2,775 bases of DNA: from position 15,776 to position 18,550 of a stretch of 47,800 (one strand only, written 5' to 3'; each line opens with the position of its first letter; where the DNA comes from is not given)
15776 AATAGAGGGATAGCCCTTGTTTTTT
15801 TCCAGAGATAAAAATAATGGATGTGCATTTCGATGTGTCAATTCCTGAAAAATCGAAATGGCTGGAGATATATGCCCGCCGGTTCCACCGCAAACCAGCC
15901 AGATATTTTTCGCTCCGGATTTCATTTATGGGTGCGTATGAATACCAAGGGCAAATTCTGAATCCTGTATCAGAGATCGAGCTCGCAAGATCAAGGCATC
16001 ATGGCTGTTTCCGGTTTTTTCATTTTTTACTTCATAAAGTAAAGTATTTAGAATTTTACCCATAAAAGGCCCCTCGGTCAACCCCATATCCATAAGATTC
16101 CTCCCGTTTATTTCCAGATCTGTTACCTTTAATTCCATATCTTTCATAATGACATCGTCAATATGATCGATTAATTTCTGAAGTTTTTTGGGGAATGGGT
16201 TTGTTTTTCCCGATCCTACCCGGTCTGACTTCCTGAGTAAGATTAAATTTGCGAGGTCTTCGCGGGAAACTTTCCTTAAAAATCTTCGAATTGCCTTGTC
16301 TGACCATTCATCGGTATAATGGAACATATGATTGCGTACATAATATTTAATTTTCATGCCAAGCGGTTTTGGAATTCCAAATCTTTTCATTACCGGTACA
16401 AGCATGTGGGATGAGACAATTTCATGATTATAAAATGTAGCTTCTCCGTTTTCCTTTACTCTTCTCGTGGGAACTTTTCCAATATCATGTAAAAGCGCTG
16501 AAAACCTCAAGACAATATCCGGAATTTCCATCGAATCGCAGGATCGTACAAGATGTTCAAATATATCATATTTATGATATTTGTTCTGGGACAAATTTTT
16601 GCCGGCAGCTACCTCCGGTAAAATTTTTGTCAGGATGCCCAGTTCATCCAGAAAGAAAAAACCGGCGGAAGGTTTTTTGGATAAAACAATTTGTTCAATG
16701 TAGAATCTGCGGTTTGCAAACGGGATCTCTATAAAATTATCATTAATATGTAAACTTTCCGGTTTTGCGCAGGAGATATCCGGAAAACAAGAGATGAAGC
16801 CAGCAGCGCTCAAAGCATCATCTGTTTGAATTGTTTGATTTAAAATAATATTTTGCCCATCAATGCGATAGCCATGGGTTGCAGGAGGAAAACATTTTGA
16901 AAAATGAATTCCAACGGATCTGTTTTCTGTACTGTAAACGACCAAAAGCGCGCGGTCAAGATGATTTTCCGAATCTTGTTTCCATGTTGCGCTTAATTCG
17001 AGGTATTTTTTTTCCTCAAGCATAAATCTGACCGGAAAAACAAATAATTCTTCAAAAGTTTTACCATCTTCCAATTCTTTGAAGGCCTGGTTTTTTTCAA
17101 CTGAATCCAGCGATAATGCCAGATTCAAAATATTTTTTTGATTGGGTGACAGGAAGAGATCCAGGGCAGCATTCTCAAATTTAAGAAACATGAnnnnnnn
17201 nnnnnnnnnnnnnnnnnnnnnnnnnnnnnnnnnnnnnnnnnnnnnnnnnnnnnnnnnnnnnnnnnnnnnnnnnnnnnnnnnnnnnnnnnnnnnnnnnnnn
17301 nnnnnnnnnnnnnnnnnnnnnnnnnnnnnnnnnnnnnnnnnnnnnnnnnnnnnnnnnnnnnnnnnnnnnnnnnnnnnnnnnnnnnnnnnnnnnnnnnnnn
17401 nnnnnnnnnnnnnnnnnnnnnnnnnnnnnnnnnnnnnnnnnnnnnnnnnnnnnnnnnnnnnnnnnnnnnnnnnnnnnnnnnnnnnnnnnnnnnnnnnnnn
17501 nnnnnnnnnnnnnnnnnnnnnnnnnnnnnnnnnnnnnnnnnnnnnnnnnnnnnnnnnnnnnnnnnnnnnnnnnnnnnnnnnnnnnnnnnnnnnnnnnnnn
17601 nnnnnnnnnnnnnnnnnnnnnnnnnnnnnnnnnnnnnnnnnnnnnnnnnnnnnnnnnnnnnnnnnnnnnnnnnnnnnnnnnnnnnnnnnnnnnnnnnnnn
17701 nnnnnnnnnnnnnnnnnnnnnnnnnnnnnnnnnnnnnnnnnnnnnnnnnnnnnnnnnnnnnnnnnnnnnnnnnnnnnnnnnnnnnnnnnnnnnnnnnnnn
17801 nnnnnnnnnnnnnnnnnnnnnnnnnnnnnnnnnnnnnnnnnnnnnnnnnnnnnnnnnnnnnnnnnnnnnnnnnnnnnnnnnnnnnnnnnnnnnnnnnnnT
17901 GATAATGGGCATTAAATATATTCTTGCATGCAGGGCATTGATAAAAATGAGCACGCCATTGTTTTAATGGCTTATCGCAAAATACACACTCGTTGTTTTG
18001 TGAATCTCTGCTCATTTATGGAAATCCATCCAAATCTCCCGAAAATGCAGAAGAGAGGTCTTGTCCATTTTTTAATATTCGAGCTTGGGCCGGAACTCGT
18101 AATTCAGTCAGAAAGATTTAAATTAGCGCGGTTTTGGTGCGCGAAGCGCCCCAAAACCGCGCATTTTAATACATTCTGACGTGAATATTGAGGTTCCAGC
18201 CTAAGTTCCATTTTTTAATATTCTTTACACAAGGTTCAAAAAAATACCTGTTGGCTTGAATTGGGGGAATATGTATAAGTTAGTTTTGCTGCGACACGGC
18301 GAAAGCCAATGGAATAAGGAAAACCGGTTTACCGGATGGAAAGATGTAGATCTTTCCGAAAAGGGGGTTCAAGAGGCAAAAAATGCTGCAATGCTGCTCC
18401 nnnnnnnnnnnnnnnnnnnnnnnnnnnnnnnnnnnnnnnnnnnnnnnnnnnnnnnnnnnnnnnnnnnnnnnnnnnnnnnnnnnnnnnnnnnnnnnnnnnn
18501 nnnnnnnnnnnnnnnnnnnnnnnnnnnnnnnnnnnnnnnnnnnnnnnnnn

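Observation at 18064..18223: Element copy B is bracketed by a perfect 17-bp direct repeat (possible target-site duplication) in a divergent promoter region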

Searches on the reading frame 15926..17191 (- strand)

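Call 17: search_protein_families(library=pfam, proteins=[window:15926-17191:-])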
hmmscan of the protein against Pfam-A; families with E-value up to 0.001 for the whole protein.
window:15926-17191:- (421 aa): 2 families
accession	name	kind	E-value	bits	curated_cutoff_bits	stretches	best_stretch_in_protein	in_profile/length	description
PF01966.28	HD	-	2.7e-08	34.5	22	1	215-324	13-112/116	HD domain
PF13735.12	tRNA_NucTran2_2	-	2.1e-05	25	27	1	356-401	100-146/149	tRNA nucleotidyltransferase domain 2 putative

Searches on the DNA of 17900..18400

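Call 10: search_rna_families(source=window, start=17900, end=18400, threshold=evalue, max_evalue=10)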
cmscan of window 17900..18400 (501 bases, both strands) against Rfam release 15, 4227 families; matches with E-value up to 10: 9.
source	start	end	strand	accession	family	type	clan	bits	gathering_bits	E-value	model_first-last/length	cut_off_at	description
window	18067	18221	+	RF04133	MIR2646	Gene; miRNA;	-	24.4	245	0.0031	31-226/256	no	MIR2646 microRNA precursor family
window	18085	18206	+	RF04127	MIR8007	Gene; miRNA;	-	22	195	0.059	1-226/226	no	MIR8007 microRNA precursor family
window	18099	18188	+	RF01000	mir-580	Gene; miRNA;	-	19.3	83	0.35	1-93/93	no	mir-580 microRNA precursor family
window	18114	18231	-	RF00558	L20_leader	Cis-reg; leader;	-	17.3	58.7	0.86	1-127/127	no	Ribosomal protein L20 leader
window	17972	18166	+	RF02660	icaR_3p_UTR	Cis-reg;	-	15.1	369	0.3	1-390/390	no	icaR 3'UTR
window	18003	18056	+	RF01539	TB11Cs4H1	Gene; snRNA; snoRNA; HACA-box;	-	14.4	45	7.4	1-72/72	no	Trypanosomatid snoRNA TB11Cs4H1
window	18246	18326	+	RF01824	RUF20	Gene;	-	12.3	60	1.4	1-425/425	no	RNA of unknown function 20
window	18215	18251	-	RF02060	STnc410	Gene; sRNA;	-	12.3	50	4.1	1-158/158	no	Enterobacterial sRNA STnc410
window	18121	18163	+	RF02576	tsr1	Gene; sRNA;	-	7.6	235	8.5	580-623/657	no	tsr1 small RNA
